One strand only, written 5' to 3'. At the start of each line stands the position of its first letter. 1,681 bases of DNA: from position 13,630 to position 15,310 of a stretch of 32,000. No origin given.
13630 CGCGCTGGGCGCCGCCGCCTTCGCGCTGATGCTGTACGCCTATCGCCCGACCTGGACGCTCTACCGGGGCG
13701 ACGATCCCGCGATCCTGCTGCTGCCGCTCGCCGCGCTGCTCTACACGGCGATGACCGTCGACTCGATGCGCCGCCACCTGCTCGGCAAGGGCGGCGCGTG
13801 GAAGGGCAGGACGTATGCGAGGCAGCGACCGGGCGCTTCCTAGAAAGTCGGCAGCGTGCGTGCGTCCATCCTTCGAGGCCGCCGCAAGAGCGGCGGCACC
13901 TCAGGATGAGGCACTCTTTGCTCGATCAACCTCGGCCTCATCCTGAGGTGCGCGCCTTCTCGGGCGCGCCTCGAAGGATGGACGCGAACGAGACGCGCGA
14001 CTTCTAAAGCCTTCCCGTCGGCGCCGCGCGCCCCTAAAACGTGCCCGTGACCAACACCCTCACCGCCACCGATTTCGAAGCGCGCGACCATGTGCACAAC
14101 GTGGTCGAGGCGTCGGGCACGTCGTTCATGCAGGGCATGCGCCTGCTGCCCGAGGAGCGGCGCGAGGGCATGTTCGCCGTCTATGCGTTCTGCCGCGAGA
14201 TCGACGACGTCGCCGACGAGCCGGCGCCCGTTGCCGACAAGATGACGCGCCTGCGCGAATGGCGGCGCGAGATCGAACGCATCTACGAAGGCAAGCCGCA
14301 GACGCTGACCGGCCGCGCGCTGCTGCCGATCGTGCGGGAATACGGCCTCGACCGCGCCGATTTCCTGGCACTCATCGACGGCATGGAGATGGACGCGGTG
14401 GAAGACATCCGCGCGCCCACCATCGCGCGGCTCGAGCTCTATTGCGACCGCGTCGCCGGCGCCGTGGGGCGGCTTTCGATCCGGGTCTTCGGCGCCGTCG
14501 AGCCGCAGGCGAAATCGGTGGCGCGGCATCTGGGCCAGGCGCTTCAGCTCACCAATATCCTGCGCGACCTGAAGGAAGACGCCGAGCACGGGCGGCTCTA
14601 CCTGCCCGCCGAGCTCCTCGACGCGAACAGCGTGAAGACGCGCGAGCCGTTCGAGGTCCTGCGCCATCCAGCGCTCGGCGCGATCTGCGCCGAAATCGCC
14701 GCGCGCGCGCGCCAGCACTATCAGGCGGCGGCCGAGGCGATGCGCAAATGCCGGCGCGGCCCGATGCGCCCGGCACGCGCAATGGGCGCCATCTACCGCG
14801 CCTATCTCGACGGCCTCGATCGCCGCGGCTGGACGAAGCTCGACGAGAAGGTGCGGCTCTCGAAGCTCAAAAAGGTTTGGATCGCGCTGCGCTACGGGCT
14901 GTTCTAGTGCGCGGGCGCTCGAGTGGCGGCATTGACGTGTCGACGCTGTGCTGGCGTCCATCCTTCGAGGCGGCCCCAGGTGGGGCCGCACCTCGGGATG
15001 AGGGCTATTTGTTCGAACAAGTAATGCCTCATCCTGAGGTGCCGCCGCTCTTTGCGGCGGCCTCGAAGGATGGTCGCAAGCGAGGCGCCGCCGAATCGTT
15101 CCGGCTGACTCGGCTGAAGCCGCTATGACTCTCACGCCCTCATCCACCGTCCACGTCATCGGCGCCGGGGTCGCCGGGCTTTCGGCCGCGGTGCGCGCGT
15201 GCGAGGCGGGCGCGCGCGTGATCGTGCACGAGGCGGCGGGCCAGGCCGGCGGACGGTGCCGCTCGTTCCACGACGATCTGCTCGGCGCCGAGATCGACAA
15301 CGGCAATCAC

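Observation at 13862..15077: Two copies of a ~124-bp nested palindromic repeat bracket hpnD inside the hopanoid operon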

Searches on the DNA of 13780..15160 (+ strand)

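Call 7: search_rna_families(source=window, start=13780, end=15160, threshold=evalue, max_evalue=10, show_alignments=3)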
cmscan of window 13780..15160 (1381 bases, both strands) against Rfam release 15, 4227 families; matches with E-value up to 10: 13.
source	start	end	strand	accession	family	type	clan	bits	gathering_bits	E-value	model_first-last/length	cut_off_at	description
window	14955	15077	+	RF04198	MIR8670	Gene; miRNA;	-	40.7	150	5.1e-06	1-142/142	no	MIR8670 microRNA precursor family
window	13855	13999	+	RF04104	MIR918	Gene; miRNA;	-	37.3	268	0.00014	1-265/265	no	MIR918 microRNA precursor family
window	13844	14004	-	RF04104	MIR918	Gene; miRNA;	-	36.2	268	0.00023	1-265/265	no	MIR918 microRNA precursor family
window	14954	15076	-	RF04198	MIR8670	Gene; miRNA;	-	33.9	150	0.00025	1-142/142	no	MIR8670 microRNA precursor family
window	13900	13949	+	RF04072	mir-7386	Gene; miRNA;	-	24.8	44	0.053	1-59/59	no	mir-7386 microRNA precursor family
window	13811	13947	-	RF02809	RsmW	Gene; sRNA;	CL00106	21.4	52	0.51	1-124/124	no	RsmW RNA family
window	13898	13947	-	RF04072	mir-7386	Gene; miRNA;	-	19.5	44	1.1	1-59/59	no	mir-7386 microRNA precursor family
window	13851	13922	+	RF04016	mir-4873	Gene; miRNA;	-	18.5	100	2.7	1-78/78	no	mir-4873 microRNA precursor family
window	14983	15047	-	RF03785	mir-974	Gene; miRNA;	-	18.4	90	2.7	1-91/91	no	mir-974 microRNA precursor family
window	14964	15077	+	RF02809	RsmW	Gene; sRNA;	CL00106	17.7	52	2.8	1-124/124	no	RsmW RNA family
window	14954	15077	+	RF01390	isrG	Gene; sRNA;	-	15.5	100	0.14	125-209/279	no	isrG Hfq binding RNA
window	13923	13949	+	RF03157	L31-Gammaproteobacteria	Cis-reg; leader;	CL00118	14.4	33.2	4.8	1-53/53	no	L31-Gammaproteobacteria ribosomal protein leader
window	14222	14366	+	RF03018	RT-15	Gene; sRNA;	-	12.6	82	3.7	1-192/192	no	RT-15 RNA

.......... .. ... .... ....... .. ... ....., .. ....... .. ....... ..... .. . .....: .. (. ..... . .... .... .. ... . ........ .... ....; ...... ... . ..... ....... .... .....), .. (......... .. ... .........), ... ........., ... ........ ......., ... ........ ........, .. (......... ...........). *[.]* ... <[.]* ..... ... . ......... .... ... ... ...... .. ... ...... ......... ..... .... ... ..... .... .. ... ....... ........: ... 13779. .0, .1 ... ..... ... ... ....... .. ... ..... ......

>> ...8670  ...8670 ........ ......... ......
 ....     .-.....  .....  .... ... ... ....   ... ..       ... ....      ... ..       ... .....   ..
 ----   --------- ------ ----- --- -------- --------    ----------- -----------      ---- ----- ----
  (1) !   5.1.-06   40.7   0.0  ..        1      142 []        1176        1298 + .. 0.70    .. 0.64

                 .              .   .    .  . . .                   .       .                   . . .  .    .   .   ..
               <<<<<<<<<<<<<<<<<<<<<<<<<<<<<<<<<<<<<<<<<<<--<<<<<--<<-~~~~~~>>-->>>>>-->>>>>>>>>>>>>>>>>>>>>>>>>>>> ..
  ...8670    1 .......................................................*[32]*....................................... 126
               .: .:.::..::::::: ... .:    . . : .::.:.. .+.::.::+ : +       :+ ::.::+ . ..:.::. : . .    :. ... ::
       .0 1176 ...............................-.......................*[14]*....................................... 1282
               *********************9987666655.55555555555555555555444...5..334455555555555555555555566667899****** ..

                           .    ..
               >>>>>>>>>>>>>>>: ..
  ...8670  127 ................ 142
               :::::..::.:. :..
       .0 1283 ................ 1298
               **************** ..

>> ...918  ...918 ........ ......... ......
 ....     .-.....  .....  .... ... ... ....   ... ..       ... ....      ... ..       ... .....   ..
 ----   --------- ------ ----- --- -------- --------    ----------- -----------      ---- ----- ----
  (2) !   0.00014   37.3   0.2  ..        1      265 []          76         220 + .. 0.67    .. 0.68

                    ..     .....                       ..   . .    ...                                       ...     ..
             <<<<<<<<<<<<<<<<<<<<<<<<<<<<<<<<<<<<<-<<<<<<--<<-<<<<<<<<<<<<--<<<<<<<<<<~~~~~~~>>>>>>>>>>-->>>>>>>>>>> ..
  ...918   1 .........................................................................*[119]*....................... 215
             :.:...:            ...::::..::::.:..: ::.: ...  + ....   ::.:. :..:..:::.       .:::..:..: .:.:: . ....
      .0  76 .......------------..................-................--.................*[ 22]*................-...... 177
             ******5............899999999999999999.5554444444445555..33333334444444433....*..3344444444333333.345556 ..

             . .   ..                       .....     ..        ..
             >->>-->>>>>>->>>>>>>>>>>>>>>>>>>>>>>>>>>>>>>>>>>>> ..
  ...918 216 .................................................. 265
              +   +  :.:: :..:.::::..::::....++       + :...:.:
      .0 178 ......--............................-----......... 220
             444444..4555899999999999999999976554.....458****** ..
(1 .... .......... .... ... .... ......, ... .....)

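Call 57: search_dna_similar(query=window:13862-13985:+, collection=plasmids, mode=distant, max_evalue=0.001, max_rows=40)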
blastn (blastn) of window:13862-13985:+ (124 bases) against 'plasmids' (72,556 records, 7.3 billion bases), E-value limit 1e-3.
Records with a match: 2; places in all: 5; records where one place covers at least 80% of the query: 0.
Best place of each record, by identity: 90-95% 1; 80-90% 1.
By first word of the organism name: Methylobacterium 2.
By predicted mobility (MOB-suite, as given by PLSDB): mobilizable 1; non-mobilizable 1.
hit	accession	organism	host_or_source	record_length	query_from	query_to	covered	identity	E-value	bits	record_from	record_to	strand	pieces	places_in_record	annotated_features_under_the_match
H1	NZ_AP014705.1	Methylobacterium aquaticum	-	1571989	5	51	38%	89.4%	3e-7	61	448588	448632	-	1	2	none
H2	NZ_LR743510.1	Methylobacterium bullatum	-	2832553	8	50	35%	90.7%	4e-6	57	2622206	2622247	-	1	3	none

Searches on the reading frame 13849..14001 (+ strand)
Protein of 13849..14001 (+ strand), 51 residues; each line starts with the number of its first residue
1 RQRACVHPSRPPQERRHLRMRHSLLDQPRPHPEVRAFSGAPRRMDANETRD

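Call 63: find_homologous_proteins(query=window:13849-14001:+, max_evalue=0.001)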
Query seq(51 aa): no candidate shares three 5-residue words with the query. No homologue found.
